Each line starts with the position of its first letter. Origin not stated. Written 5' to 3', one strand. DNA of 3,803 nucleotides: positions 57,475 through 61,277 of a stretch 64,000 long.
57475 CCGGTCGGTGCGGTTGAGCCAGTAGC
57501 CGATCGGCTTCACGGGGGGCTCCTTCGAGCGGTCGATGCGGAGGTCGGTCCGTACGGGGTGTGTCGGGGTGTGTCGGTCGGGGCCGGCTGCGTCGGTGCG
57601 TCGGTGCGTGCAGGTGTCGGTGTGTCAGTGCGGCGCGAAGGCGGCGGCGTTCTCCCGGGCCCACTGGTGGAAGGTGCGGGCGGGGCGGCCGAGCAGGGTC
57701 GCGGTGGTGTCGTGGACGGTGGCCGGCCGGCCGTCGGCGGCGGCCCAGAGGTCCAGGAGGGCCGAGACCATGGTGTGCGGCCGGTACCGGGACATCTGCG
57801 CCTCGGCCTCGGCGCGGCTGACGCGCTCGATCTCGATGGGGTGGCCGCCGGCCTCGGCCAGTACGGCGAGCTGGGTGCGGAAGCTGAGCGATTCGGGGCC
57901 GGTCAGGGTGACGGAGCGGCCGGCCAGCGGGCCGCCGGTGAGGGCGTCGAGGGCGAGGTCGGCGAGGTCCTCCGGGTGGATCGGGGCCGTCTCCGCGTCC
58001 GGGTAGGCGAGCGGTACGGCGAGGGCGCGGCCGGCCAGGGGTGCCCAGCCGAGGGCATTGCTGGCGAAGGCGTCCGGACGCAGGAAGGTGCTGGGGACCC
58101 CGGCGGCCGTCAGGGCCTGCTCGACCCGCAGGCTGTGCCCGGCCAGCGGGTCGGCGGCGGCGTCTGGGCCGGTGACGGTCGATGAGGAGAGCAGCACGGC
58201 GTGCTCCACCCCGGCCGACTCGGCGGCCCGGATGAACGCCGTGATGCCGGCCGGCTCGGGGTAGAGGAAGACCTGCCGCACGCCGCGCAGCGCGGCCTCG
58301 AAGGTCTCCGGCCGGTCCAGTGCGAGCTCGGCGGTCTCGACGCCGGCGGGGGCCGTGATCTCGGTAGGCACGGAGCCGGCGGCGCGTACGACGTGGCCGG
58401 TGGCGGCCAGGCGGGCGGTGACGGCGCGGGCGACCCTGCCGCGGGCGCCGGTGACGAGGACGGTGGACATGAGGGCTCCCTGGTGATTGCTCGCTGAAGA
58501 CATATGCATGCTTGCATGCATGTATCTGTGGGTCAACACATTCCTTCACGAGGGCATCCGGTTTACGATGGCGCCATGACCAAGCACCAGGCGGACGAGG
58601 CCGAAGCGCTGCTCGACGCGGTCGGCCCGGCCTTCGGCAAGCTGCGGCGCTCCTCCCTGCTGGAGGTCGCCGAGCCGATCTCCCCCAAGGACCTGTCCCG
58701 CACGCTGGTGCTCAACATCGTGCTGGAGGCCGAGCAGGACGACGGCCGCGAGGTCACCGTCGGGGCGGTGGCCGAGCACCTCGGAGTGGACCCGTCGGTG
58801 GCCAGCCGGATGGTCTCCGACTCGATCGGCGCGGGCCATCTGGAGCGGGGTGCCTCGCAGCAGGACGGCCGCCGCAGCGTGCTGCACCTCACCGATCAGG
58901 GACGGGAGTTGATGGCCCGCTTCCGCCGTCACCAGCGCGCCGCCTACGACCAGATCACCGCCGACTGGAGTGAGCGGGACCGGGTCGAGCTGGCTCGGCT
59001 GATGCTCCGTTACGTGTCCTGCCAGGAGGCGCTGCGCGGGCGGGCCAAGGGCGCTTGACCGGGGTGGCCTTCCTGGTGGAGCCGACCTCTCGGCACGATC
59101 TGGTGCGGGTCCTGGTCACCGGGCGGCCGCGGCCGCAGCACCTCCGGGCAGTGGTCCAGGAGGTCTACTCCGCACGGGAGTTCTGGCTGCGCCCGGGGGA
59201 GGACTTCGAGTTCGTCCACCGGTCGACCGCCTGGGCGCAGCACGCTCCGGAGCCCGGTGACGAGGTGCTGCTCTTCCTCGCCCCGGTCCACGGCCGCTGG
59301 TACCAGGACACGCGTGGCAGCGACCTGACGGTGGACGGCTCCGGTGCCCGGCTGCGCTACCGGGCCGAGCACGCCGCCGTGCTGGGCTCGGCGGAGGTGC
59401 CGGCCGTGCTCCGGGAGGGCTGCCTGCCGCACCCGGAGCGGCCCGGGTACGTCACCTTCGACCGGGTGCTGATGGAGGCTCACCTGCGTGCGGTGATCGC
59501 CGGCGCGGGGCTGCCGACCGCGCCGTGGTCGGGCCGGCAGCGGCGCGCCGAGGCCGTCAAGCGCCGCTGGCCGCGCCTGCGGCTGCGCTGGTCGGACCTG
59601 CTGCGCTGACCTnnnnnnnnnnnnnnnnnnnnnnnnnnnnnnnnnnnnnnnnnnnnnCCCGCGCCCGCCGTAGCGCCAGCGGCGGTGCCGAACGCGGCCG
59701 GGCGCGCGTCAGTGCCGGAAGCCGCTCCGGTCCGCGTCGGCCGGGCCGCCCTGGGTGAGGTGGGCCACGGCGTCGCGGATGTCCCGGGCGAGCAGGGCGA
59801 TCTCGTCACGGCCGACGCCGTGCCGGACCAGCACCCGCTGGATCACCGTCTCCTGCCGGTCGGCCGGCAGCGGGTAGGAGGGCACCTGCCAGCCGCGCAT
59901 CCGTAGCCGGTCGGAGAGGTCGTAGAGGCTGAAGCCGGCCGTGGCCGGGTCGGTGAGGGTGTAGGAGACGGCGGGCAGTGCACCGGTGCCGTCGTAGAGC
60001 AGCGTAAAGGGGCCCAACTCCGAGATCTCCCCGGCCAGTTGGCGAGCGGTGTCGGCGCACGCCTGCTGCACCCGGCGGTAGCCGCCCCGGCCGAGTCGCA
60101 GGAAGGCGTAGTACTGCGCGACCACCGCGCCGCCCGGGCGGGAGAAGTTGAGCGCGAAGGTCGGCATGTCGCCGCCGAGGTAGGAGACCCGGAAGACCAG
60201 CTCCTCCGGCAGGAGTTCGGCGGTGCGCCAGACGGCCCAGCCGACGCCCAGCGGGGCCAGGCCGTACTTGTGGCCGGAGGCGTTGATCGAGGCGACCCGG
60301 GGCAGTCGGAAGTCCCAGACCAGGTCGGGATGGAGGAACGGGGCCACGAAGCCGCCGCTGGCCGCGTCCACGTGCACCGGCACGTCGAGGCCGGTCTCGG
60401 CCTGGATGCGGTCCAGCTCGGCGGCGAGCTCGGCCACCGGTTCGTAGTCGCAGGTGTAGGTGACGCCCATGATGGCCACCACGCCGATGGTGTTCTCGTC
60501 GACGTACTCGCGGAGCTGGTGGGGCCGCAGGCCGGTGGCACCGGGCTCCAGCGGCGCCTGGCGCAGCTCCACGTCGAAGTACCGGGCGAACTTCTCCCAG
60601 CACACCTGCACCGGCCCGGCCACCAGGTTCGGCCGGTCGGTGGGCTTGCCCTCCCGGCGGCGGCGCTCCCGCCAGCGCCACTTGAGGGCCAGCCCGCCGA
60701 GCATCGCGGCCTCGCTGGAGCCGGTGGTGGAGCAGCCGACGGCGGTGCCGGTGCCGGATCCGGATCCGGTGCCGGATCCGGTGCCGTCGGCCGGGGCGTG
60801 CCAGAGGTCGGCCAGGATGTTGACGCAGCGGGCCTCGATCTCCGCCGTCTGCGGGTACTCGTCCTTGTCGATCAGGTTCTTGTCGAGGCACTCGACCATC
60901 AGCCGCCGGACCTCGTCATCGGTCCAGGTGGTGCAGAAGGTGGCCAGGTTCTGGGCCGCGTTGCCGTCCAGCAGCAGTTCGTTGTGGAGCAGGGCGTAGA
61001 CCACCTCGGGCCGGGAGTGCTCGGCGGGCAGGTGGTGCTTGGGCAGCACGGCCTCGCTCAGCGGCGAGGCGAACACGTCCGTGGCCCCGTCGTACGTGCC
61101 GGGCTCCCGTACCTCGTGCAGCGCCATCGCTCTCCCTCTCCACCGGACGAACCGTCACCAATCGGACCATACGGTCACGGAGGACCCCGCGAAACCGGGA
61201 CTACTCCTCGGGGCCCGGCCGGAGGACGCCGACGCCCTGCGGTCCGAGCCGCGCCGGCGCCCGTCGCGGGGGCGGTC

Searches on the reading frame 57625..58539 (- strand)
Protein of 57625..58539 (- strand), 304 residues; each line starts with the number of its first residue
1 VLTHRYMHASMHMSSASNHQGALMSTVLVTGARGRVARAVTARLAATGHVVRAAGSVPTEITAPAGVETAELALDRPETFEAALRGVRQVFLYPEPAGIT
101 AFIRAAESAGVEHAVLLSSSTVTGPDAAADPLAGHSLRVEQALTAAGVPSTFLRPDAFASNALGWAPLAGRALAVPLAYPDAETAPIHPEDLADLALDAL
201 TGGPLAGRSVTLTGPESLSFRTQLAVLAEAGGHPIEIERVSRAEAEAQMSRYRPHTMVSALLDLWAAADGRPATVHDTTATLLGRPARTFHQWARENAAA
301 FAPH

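Call 94: search_protein_families(library=pfam, proteins=[window:57625-58539:-])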
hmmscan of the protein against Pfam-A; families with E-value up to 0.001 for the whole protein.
window:57625-58539:- (304 aa): 3 families
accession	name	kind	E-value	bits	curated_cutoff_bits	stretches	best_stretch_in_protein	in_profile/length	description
PF13460.12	NAD_binding_10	-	1.6e-11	44.9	27.2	1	31-200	1-181/184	NAD(P)H-binding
PF05368.20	NmrA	-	1.8e-09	38.1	27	1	25-170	3-165/298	NmrA-like family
PF01370.27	Epimerase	-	0.00079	19.3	20.9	0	27-90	1-68/240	NAD dependent epimerase/dehydratase family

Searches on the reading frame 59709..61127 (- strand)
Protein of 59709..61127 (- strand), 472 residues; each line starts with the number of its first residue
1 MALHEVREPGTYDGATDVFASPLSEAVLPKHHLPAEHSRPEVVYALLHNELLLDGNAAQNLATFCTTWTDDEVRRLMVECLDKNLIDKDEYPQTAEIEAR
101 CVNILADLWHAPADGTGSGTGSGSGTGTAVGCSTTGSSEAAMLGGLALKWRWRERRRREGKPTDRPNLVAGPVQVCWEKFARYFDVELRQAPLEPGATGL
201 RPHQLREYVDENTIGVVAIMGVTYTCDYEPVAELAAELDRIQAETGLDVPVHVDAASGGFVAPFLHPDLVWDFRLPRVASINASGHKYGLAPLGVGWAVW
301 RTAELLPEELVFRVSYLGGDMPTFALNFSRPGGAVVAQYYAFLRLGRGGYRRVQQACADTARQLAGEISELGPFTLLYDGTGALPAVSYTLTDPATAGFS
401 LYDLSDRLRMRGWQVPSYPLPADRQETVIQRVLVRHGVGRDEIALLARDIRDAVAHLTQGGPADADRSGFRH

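Call 94: search_protein_families(library=pfam, proteins=[window:59709-61127:-])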
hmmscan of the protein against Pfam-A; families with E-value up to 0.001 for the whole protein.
window:59709-61127:- (472 aa): 1 family
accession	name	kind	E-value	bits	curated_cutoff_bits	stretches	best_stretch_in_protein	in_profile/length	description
PF00282.25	Pyridoxal_deC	-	1.7e-72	244.7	27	1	51-389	20-372/375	Pyridoxal-dependent decarboxylase conserved domain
